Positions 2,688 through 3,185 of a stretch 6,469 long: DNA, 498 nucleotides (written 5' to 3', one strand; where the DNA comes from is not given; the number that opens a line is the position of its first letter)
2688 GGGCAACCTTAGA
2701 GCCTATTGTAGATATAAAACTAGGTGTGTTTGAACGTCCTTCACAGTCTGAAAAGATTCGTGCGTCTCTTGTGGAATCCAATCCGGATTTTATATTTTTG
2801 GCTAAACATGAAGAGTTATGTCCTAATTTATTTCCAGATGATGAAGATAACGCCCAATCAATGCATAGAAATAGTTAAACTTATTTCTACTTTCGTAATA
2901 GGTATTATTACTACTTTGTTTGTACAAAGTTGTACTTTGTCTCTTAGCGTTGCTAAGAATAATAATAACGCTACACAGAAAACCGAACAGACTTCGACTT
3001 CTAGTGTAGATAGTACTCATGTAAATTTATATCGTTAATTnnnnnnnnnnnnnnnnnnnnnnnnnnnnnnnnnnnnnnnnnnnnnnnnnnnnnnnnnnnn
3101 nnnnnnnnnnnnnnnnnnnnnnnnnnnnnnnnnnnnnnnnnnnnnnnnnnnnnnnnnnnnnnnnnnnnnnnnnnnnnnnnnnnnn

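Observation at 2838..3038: Small membrane/lipoprotein-like ORF just upstream of VP1: candidate for the missing lysis or superinfection-exclusion function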

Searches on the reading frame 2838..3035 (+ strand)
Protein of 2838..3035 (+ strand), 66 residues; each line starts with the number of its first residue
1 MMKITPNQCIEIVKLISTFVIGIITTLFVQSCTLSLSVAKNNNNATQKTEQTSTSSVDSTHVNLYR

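Call 6: search_protein_families(library=phrogs, proteins=[window:2838-3035:+], max_evalue=0.1)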
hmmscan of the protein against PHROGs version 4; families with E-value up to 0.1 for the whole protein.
window:2838-3035:+ (66 aa): 3 families
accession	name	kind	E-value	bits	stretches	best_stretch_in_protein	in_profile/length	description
phrog_3727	-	unknown function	0.018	15.9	1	14-60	2-49/209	-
phrog_25148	-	unknown function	0.052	14.5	1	3-26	4-27/61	-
phrog_8545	-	moron, auxiliary metabolic gene and host takeover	0.077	13.8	1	5-56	6-56/177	superinfection exclusion Sie-like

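Call 7: search_protein_families(library=pfam, proteins=[window:2838-3035:+], max_evalue=0.1)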
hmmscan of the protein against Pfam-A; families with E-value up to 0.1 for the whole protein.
window:2838-3035:+ (66 aa): 1 family
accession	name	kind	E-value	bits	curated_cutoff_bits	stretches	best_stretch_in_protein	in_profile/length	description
PF02203.21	TarH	-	0.08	13.3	25.2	1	18-63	12-60/177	Tar ligand binding domain homologue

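Call 13: find_homologous_proteins(query=window:2841-3035:+, max_evalue=0.01)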
Query seq(65 aa) (65 aa): 1376 proteins with E <= 0.01 among 1376 candidates; the best 120 are listed.
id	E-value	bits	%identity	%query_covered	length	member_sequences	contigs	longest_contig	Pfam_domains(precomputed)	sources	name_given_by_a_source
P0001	9.7e-33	127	100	100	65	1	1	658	-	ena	-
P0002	1.0e-32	127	100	100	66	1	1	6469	-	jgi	-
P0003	1.2e-31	124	95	100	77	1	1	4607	-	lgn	-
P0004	1.7e-31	123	98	100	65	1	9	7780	-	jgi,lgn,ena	jgi:hypothetical protein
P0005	1.7e-31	123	98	100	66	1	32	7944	-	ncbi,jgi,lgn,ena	jgi:hypothetical protein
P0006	2.3e-31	123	97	100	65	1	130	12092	-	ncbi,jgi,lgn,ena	jgi:hypothetical protein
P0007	2.4e-31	123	97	100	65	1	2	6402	-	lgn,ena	-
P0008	2.4e-31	123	98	100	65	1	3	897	-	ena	-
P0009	2.4e-31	123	97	100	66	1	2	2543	-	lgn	-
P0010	2.5e-31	123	97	100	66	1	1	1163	-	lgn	-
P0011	2.5e-31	123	97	100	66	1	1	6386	-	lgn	-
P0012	2.5e-31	123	98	100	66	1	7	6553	-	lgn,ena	-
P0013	2.6e-31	123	97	100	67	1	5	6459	-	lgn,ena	-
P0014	3.1e-31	122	97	100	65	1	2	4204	-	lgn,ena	-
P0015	3.3e-31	122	95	100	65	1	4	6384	-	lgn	-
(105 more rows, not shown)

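Call 22: search_dna_similar(query=window:2841-3035:+, collection=phages, mode=protein, max_evalue=0.001, max_rows=40, rows=spread)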
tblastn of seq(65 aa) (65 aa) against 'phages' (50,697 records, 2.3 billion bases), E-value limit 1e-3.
Records with a match: 57; places in all: 57; records where one place covers at least 80% of the query: 50.
Best place of each record, by identity: 90-95% 1; 80-90% 4; 60-80% 29; <60% 23.
By first word of the organism name: Dulem 33; bajarodmic 9; Tortoise 5; Microvirus 3; Rattus 3; Microviridae 2; Bacteriophage 1; Peromfec 1.
By host as written in the record: Varecia variegata 21; - 8; Gopherus morafkai 5; Homo sapiens 4; Peromyscus fraterculus 3; Lemur catta 3; Eulemur fulvus collaris 3; Rattus norvegicus 3; and 5 more.
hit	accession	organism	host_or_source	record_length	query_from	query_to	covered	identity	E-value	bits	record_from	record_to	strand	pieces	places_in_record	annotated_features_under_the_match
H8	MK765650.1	Tortoise microvirus 97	Gopherus morafkai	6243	1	63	97%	90.5%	4e-29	112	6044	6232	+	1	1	hypothetical protein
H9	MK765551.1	Tortoise microvirus 1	Gopherus morafkai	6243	1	63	97%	88.9%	2e-28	110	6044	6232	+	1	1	hypothetical protein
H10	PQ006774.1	bajarodmic virus 65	Peromyscus fraterculus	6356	1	65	100%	84.6%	4e-29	112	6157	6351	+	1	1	hypothetical protein (x2)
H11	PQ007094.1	bajarodmic virus 65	Neotoma bryanti feces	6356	1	65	100%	84.6%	4e-29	112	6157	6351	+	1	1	hypothetical protein (x2)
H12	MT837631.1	Bacteriophage sp.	human fecal samples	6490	1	65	100%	69.2%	2e-21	91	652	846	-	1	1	record has no annotation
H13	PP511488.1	Dulem virus 245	Varecia variegata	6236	1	65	100%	67.7%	3e-19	84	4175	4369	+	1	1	hypothetical protein (x2)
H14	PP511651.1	Dulem virus 245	Varecia variegata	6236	1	65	100%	67.7%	3e-19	84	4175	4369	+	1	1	hypothetical protein (x2)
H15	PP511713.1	Dulem virus 245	Lemur catta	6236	1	65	100%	67.7%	3e-19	84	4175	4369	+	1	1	hypothetical protein (x2)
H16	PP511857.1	Dulem virus 245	Varecia variegata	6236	1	65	100%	67.7%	3e-19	84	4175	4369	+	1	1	hypothetical protein (x2)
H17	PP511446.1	Dulem virus 245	Varecia variegata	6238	1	65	100%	67.7%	3e-19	84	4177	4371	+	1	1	hypothetical protein (x2)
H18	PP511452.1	Dulem virus 245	Varecia variegata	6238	1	65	100%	67.7%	3e-19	84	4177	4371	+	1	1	hypothetical protein (x2)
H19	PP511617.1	Dulem virus 245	Varecia variegata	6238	1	65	100%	67.7%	3e-19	84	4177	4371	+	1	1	hypothetical protein (x2)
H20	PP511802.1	Dulem virus 245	Propithecus coquereli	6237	1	65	100%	67.7%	3e-19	84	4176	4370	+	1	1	hypothetical protein (x2)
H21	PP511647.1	Dulem virus 256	Varecia variegata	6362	1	63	97%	68.3%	3e-19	84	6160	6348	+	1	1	hypothetical protein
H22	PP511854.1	Dulem virus 256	Varecia variegata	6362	1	63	97%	68.3%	3e-19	84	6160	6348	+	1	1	hypothetical protein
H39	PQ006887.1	bajarodmic virus 670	Chaetodipus spinatus feces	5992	1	65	100%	40.0%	2e-7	51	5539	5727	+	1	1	hypothetical protein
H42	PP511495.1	Dulem virus 213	Varecia variegata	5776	3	63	94%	37.7%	6e-7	49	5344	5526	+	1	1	hypothetical protein (x2)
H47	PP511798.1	Dulem virus 258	Propithecus coquereli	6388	1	58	89%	34.5%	1e-4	43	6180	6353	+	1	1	hypothetical protein (x2)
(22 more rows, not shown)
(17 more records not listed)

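Call 33: get_annotated_region(hit=H39, flank=6500)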
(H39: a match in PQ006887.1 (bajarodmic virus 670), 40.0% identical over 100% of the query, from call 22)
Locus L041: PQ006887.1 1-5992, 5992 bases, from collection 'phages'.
description: Bajarodmic virus 670 isolate BGG_074_2, complete genome.
organism: bajarodmic virus 670 (NCBI taxid 3344039)
taxonomy: Viruses; Monodnaviria; Sangervirae; Phixviricota; Malgrandaviricetes; Petitvirales; Microviridae; Microvirus
host: -; source: Chaetodipus spinatus feces; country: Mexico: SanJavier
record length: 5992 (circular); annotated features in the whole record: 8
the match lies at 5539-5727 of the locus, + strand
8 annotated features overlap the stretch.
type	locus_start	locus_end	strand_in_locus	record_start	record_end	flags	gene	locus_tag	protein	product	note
CDS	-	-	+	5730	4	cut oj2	-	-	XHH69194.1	hypothetical protein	-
CDS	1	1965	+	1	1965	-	-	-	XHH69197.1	major capsid protein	-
CDS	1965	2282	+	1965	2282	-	-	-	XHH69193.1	hypothetical protein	-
CDS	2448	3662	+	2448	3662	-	-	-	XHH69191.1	DNA pilot protein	-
CDS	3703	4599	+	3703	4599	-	-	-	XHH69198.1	replication initiator protein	-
CDS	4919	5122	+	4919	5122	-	-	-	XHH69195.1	hypothetical protein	-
CDS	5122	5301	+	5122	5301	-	-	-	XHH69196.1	hypothetical protein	-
CDS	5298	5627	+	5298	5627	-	-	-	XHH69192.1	hypothetical protein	-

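Call 34: get_annotated_region(hit=H42, flank=6500)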
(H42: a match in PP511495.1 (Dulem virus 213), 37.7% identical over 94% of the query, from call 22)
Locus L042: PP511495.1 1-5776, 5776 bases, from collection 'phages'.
description: Dulem virus 213 isolate Duke_24FF_996, complete genome.
organism: Dulem virus 213 (NCBI taxid 3145690)
taxonomy: Viruses; Monodnaviria; Sangervirae; Phixviricota; Malgrandaviricetes; Petitvirales; Microviridae; Microvirus
host: Varecia variegata; source: feces; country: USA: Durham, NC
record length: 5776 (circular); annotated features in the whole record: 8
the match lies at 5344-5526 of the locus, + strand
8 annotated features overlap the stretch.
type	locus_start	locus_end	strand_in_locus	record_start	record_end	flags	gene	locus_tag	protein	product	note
CDS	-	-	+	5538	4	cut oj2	-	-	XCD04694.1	hypothetical protein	-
CDS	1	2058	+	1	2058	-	-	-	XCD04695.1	major capsid protein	-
CDS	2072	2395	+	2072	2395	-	-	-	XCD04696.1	hypothetical protein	-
CDS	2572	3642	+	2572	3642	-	-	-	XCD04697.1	DNA pilot protein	-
CDS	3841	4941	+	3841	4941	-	-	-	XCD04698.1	replication initiator protein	-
CDS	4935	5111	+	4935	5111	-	-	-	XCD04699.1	hypothetical protein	-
CDS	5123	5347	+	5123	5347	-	-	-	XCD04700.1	hypothetical protein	-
CDS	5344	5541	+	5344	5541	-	-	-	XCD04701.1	hypothetical protein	-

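Call 35: get_annotated_region(hit=H47, flank=6500)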
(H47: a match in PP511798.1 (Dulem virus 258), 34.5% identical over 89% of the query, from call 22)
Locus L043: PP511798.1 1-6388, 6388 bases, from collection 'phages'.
description: Dulem virus 258 isolate Duke_28FS_35, complete genome.
organism: Dulem virus 258 (NCBI taxid 3145735)
taxonomy: Viruses; Monodnaviria; Sangervirae; Phixviricota; Malgrandaviricetes; Petitvirales; Microviridae; Microvirus
host: Propithecus coquereli; source: feces; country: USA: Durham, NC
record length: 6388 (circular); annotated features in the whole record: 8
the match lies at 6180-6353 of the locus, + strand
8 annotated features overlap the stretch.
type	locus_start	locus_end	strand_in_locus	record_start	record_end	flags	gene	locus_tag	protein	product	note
CDS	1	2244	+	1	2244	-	-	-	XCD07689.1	major capsid protein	-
CDS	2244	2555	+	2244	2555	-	-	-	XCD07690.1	hypothetical protein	-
CDS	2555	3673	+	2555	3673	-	-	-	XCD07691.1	DNA pilot protein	-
CDS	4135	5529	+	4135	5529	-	-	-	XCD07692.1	replication initiator protein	-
CDS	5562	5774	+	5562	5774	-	-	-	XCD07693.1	hypothetical protein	-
CDS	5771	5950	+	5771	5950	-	-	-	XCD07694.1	hypothetical protein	-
CDS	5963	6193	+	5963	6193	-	-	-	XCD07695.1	hypothetical protein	-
CDS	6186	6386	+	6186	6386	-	-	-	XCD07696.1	hypothetical protein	-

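Call 37: search_protein_representatives(alignment_id=A2)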
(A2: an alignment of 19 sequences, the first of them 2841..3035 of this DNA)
Query: 19 sequences, 64 profile positions. Proteins with E-value up to 0.001 (for the whole library): 104; up to 1e-10: 47; up to 1e-30: 0. The best 104 are listed.
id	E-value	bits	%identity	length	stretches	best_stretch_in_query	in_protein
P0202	1.7e-27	111.3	-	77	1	2-62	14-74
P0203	3.7e-26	107.0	-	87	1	2-61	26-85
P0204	1.1e-25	105.5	-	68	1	2-62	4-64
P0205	4.3e-24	100.4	-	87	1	2-62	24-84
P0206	4.8e-24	100.2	-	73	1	1-64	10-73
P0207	2.8e-22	94.6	-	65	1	2-63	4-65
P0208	4.0e-22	94.1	-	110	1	1-62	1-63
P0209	4.9e-22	93.8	-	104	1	3-62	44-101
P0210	1.2e-21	92.6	-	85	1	2-62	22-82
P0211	5.1e-21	90.5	-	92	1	1-59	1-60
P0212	1.7e-20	88.8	-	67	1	2-61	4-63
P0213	2.3e-20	88.5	-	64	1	3-62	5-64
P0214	1.0e-19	86.3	-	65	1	1-64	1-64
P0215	7.5e-19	83.6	-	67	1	2-61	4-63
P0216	8.1e-19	83.5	-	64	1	2-59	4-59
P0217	1.5e-17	79.4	-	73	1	1-62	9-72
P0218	1.2e-16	76.5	-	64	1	1-61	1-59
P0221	2.7e-15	72.2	-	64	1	1-63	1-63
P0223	4.6e-15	71.5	-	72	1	2-60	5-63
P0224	6.7e-15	70.9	-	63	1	1-62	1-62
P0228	2.1e-14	69.4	-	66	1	2-62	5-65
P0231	4.8e-13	65.0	-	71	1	1-62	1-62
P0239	1.7e-12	63.3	-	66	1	3-64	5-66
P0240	2.4e-12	62.8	-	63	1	1-61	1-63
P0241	2.9e-12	62.5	-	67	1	1-59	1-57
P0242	3.7e-12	62.1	-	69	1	9-62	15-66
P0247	6.6e-11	58.1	-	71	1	3-61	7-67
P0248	6.7e-11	58.1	-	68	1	2-61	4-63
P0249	1.2e-10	57.3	-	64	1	2-62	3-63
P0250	1.8e-10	56.8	-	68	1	1-58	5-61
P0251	2.2e-10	56.5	-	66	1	1-61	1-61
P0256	5.2e-10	55.3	-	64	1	1-60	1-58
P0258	8.0e-10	54.7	-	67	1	1-61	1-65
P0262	1.9e-09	53.5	-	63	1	2-57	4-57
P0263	2.5e-09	53.1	-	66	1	1-62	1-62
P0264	2.5e-09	53.1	-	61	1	1-62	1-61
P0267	6.1e-09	51.9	-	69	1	2-62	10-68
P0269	1.9e-08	50.3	-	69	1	2-62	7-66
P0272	3.0e-08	49.6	-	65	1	1-61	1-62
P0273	4.5e-08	49.1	-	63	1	5-61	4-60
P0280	2.8e-07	46.5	-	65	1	2-56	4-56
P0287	4.0e-06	42.8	-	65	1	7-63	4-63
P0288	4.1e-06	42.8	-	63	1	1-61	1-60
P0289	6.6e-06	42.1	-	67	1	2-63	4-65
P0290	7.6e-06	41.9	-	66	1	1-61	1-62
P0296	7.2e-05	38.8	-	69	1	1-61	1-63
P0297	8.5e-05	38.6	-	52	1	16-61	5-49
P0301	3.4e-04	36.6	-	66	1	21-62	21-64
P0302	3.6e-04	36.6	-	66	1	1-60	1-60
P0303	4.4e-04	36.3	-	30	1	1-27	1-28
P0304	4.4e-04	36.3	-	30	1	1-25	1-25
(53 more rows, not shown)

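Call 39: predict_structure(alignment_id=A2)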
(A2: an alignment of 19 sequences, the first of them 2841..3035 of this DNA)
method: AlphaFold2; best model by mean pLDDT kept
length: 65 residues; sequences in the alignment: 19
mean_pLDDT: 70.9   pTM: 0.37
mean pLDDT of the five models: 70.9, 69.2, 68.3, 67.0, 65.1
residues with pLDDT >= 90: 21; 70-90: 13; 50-70: 11; < 50: 20
segments of 3 or more residues with pLDDT < 50: 46-65
pLDDT, mean of each block of 10 residues (from residue 1): 84 95 93 72 50 45 42
secondary structure, 60 per line:
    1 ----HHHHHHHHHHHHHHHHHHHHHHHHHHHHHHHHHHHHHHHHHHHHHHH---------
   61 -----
elements in order: H5-51

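Call 43: find_related_loci(query=L041:1-1962:+, collection=viral_contigs, flank=4500)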
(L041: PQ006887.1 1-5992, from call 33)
Query L041:1-1962:+ (654 aa) in viral_contigs; peptide patterns used: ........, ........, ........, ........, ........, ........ (x = any residue, [..] = any of these).
6 stretches matched a pattern; 3 encode a relative of the query (tblastn E <= 1e-3); 3 distinct loci.
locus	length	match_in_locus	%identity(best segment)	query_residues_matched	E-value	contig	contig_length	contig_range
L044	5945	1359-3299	46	1-653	1e-167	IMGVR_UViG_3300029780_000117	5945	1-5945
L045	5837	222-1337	49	294-654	1e-107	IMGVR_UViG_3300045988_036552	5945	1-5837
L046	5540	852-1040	33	31-93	2e-4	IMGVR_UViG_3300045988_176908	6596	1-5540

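Call 52: search_dna_similar(query=window:2841-3035:+, collection=phages, mode=protein, max_evalue=1, max_rows=60, rows=best)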
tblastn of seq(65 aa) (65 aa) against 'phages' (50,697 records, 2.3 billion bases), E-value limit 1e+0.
Records with a match: 72; places in all: 72; records where one place covers at least 80% of the query: 52.
Best place of each record, by identity: 90-95% 1; 80-90% 4; 60-80% 29; <60% 38.
By first word of the organism name: Dulem 44; bajarodmic 9; Tortoise 5; Microviridae 4; Microvirus 3; Rattus 3; Bacteriophage 1; Chicken 1; Peromfec 1; Human 1.
By host as written in the record: Varecia variegata 27; - 10; Gopherus morafkai 5; Homo sapiens 5; Lemur catta 4; Eulemur fulvus collaris 4; Propithecus coquereli 4; Peromyscus fraterculus 3; and 6 more.
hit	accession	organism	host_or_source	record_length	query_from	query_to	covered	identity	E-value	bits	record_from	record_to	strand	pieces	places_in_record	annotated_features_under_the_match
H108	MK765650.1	Tortoise microvirus 97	Gopherus morafkai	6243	1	63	97%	90.5%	4e-29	112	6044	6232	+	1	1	hypothetical protein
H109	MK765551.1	Tortoise microvirus 1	Gopherus morafkai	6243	1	63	97%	88.9%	2e-28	110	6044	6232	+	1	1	hypothetical protein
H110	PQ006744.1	bajarodmic virus 65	Peromyscus fraterculus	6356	1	65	100%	84.6%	4e-29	112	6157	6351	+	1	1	hypothetical protein (x2)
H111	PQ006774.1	bajarodmic virus 65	Peromyscus fraterculus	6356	1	65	100%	84.6%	4e-29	112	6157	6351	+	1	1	hypothetical protein (x2)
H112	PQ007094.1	bajarodmic virus 65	Neotoma bryanti feces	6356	1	65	100%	84.6%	4e-29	112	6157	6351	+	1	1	hypothetical protein (x2)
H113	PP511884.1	Dulem virus 244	Varecia rubra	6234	1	65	100%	70.8%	1e-21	91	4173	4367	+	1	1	hypothetical protein (x2)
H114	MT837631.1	Bacteriophage sp.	human fecal samples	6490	1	65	100%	69.2%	2e-21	91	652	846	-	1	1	record has no annotation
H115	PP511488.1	Dulem virus 245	Varecia variegata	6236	1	65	100%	67.7%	3e-19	84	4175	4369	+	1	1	hypothetical protein (x2)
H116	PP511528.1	Dulem virus 245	Varecia variegata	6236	1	65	100%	67.7%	3e-19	84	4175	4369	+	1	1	hypothetical protein (x2)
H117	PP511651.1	Dulem virus 245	Varecia variegata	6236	1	65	100%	67.7%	3e-19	84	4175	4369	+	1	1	hypothetical protein (x2)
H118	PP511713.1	Dulem virus 245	Lemur catta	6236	1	65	100%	67.7%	3e-19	84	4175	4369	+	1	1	hypothetical protein (x2)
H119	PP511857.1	Dulem virus 245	Varecia variegata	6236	1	65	100%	67.7%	3e-19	84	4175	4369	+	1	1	hypothetical protein (x2)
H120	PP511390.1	Dulem virus 245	Eulemur fulvus collaris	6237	1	65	100%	67.7%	3e-19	84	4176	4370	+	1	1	hypothetical protein (x2)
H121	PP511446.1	Dulem virus 245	Varecia variegata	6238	1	65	100%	67.7%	3e-19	84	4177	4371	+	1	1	hypothetical protein (x2)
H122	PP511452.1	Dulem virus 245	Varecia variegata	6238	1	65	100%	67.7%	3e-19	84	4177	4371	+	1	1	hypothetical protein (x2)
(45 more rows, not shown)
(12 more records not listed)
